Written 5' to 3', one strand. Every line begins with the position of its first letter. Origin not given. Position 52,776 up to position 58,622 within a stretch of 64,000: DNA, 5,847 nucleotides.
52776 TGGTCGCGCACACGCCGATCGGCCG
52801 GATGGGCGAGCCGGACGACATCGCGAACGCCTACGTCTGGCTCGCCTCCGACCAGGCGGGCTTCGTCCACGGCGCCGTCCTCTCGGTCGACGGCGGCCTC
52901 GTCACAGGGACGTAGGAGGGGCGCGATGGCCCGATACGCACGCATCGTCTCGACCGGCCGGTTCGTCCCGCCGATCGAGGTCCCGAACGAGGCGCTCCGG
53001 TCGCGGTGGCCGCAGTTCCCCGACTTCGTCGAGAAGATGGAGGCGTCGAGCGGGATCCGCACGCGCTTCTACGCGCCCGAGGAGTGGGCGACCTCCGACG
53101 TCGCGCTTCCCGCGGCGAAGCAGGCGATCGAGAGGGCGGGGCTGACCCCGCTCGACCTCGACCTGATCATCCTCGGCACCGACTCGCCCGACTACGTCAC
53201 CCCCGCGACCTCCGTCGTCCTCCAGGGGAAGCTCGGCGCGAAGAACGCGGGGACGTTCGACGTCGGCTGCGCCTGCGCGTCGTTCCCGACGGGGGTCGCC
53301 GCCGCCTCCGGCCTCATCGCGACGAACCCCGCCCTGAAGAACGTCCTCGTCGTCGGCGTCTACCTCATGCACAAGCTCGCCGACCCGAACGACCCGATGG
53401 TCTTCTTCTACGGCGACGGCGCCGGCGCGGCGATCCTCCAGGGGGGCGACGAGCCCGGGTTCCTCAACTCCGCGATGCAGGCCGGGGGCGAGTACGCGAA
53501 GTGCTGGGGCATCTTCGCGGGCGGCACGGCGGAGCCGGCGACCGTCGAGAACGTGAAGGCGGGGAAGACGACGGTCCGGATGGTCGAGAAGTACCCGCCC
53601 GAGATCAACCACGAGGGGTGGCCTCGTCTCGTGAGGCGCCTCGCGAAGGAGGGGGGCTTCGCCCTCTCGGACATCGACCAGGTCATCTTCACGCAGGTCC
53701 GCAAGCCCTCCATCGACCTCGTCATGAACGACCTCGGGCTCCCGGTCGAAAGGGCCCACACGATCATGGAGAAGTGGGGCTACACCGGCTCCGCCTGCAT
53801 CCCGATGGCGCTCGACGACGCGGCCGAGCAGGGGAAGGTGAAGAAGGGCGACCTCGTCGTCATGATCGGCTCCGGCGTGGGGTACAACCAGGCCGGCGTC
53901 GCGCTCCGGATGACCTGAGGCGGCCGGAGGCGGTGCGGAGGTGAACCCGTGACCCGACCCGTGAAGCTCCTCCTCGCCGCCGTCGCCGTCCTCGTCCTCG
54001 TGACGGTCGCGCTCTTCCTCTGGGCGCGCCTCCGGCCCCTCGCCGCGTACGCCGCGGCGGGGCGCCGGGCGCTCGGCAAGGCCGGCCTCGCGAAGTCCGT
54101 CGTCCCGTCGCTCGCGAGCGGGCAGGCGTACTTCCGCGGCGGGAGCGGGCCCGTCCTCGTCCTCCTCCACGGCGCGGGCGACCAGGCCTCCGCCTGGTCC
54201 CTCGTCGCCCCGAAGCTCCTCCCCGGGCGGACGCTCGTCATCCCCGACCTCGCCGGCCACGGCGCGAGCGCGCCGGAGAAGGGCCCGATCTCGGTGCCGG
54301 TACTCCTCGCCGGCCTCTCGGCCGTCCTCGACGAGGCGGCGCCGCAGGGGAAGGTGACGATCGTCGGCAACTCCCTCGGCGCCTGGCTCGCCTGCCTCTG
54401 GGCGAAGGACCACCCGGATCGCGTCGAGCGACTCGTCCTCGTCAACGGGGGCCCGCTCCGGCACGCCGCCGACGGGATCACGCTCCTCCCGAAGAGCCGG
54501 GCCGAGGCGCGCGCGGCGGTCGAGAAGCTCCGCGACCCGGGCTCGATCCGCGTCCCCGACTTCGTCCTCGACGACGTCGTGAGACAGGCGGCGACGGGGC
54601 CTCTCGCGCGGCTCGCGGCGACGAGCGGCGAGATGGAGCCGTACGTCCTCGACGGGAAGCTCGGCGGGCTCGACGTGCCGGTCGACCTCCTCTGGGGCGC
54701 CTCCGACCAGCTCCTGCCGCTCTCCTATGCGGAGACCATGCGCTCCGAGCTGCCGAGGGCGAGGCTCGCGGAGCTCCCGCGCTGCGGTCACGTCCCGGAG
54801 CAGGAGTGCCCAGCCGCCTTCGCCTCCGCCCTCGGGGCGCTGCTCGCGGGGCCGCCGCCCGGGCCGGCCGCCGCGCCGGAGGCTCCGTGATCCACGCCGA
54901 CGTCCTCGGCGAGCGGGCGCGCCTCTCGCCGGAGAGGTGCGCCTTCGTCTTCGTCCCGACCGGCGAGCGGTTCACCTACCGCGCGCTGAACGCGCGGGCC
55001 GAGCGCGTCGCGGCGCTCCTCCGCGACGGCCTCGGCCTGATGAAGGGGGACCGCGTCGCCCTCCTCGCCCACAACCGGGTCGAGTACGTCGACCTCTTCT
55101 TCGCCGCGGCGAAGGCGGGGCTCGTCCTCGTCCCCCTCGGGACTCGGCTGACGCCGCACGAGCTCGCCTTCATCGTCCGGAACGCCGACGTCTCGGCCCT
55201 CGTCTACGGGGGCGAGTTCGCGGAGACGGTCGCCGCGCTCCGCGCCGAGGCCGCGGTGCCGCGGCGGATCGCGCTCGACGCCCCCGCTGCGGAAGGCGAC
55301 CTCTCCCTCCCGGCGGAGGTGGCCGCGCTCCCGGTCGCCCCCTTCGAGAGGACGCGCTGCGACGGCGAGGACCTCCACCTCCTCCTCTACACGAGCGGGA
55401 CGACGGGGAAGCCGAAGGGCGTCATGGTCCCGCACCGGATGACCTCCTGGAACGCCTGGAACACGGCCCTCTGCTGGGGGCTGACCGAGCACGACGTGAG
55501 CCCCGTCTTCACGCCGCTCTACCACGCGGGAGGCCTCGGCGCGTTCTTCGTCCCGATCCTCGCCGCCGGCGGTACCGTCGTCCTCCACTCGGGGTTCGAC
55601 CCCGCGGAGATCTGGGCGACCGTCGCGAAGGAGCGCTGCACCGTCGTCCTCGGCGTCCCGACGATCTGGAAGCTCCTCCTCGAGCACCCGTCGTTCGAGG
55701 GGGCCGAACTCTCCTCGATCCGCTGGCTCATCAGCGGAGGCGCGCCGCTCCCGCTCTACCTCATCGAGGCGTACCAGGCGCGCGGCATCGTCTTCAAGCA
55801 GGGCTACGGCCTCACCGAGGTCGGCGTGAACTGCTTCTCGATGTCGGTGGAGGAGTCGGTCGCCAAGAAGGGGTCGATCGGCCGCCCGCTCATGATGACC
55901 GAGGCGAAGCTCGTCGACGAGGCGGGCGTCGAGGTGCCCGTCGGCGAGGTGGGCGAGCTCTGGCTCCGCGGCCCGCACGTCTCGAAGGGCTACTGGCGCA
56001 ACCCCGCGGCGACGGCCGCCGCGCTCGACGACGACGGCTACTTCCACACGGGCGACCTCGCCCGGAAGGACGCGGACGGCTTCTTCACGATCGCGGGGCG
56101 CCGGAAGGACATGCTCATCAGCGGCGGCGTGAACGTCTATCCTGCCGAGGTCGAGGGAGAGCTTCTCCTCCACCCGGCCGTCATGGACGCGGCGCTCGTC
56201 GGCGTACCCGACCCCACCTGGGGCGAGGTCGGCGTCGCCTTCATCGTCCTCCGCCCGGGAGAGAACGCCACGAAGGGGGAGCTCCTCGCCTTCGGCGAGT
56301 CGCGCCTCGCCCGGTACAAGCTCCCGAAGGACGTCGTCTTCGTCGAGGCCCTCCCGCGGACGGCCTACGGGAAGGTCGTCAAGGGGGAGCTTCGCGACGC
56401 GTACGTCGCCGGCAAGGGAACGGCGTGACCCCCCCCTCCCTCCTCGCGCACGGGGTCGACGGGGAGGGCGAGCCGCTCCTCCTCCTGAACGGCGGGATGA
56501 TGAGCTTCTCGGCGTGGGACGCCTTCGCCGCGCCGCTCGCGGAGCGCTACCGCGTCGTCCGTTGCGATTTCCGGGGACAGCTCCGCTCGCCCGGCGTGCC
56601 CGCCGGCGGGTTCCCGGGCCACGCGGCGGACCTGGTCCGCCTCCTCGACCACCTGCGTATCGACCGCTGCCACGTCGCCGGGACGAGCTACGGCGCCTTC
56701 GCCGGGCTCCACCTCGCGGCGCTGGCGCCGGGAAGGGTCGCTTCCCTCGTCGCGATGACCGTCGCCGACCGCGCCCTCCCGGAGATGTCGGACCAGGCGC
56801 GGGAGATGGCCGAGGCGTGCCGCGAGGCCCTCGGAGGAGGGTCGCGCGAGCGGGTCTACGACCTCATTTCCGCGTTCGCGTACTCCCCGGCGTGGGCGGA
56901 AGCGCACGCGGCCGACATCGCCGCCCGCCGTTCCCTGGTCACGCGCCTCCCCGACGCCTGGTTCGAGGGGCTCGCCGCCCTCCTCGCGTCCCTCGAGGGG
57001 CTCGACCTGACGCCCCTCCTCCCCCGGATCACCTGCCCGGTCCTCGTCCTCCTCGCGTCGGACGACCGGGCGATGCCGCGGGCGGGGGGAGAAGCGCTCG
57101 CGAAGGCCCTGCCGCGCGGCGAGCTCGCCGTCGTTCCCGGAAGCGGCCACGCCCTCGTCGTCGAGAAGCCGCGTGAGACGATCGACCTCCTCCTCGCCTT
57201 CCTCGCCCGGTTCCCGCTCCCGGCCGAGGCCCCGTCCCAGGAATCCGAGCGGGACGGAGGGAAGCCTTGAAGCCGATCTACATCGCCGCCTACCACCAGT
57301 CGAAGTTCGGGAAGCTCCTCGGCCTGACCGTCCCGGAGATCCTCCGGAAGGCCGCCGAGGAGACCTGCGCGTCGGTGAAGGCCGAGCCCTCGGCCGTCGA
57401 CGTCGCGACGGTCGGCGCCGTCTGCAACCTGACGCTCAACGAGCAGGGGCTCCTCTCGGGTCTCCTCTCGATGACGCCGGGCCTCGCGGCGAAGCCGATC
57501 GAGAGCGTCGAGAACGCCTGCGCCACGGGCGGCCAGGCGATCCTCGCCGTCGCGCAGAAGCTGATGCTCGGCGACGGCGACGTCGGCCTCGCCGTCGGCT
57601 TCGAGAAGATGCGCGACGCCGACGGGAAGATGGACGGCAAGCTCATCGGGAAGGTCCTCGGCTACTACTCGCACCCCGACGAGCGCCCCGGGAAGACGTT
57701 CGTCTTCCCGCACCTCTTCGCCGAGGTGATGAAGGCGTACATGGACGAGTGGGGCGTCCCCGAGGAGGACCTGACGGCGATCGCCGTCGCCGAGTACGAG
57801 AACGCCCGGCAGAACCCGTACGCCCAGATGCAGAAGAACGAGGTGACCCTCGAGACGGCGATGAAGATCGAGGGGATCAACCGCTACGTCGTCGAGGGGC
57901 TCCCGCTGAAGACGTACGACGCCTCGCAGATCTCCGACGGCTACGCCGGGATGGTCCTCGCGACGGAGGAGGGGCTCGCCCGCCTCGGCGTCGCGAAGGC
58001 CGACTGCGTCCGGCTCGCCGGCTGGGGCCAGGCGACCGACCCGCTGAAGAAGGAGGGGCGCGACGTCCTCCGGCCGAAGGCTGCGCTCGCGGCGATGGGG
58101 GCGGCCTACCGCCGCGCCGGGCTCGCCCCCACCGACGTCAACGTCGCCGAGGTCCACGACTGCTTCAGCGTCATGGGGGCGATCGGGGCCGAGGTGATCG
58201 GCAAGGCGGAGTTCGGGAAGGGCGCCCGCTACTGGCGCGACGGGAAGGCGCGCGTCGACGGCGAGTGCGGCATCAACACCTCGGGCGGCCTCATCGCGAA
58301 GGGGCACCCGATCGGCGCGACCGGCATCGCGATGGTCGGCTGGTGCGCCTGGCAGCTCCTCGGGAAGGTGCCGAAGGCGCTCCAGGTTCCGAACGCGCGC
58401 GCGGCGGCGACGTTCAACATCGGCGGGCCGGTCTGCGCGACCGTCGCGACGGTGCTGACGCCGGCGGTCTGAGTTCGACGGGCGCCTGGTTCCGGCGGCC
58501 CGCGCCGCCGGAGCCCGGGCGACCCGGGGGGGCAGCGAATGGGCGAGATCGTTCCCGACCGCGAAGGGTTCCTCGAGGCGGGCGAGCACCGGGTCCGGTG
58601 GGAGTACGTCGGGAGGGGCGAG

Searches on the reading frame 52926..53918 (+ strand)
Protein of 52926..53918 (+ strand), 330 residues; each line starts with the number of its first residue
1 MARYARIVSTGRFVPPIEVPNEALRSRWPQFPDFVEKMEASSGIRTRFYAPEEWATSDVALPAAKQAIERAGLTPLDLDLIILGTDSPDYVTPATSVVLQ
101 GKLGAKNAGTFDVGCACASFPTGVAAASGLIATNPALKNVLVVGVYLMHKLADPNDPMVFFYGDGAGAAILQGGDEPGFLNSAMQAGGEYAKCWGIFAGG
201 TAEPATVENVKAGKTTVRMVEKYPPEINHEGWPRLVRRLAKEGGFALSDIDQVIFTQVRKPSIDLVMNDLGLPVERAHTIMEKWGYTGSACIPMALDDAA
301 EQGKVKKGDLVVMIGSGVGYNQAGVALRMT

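Call 68: search_protein_families(library=pfam, proteins=[window:52926-53918:+], max_evalue=0.00001)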
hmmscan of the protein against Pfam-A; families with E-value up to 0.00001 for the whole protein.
window:52926-53918:+ (330 aa): 2 families
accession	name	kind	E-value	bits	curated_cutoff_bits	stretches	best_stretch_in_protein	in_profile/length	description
PF08541.16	ACP_syn_III_C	-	5.2e-23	81.4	26.6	1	243-328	4-89/90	3-Oxoacyl-[acyl-carrier-protein (ACP)] synthase III C terminal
PF08545.16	ACP_syn_III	-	9.1e-16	58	24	1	111-187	1-79/80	3-Oxoacyl-[acyl-carrier-protein (ACP)] synthase III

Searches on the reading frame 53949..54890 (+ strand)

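Call 68: search_protein_families(library=pfam, proteins=[window:53949-54890:+], max_evalue=0.00001)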
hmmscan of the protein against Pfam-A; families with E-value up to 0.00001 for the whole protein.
window:53949-54890:+ (313 aa): 3 families
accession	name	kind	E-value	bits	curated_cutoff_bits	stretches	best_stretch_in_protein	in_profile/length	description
PF00561.26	Abhydrolase_1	-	5.1e-22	79.2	25.8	1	68-170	1-103/245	alpha/beta hydrolase fold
PF12697.13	Abhydrolase_6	-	8.7e-20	72.8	26.3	1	70-294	1-217/217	Alpha/beta hydrolase family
PF12146.15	Hydrolase_4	-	6.1e-11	42.5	27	1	69-166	6-108/239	Serine aminopeptidase, S33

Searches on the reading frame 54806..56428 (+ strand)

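Call 68: search_protein_families(library=pfam, proteins=[window:54806-56428:+], max_evalue=0.00001)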
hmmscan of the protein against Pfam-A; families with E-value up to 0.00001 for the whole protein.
window:54806-56428:+ (540 aa): 2 families
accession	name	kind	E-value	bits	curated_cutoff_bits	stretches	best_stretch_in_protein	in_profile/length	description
PF00501.34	AMP-binding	-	1.3e-95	320.9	29.9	1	36-397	3-384/384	AMP-binding enzyme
PF13193.12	AMP-binding_C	-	2.4e-20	73.7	24.5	1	448-523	1-76/76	AMP-binding enzyme C-terminal domain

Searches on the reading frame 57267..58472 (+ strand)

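Call 68: search_protein_families(library=pfam, proteins=[window:57267-58472:+], max_evalue=0.00001)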
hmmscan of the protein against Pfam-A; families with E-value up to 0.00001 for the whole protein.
window:57267-58472:+ (401 aa): 3 families
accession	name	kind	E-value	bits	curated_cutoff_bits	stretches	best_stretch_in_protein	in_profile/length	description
PF22691.2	Thiolase_C_1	-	2.1e-27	96.1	28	1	265-397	13-142/144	Thiolase C-terminal domain-like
PF00108.29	Thiolase_N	-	7.3e-19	68.6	26.4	1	11-235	8-260/260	Thiolase, N-terminal domain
PF02803.24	Thiolase_C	-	3.6e-07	30.3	27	1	275-358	26-91/123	Thiolase, C-terminal domain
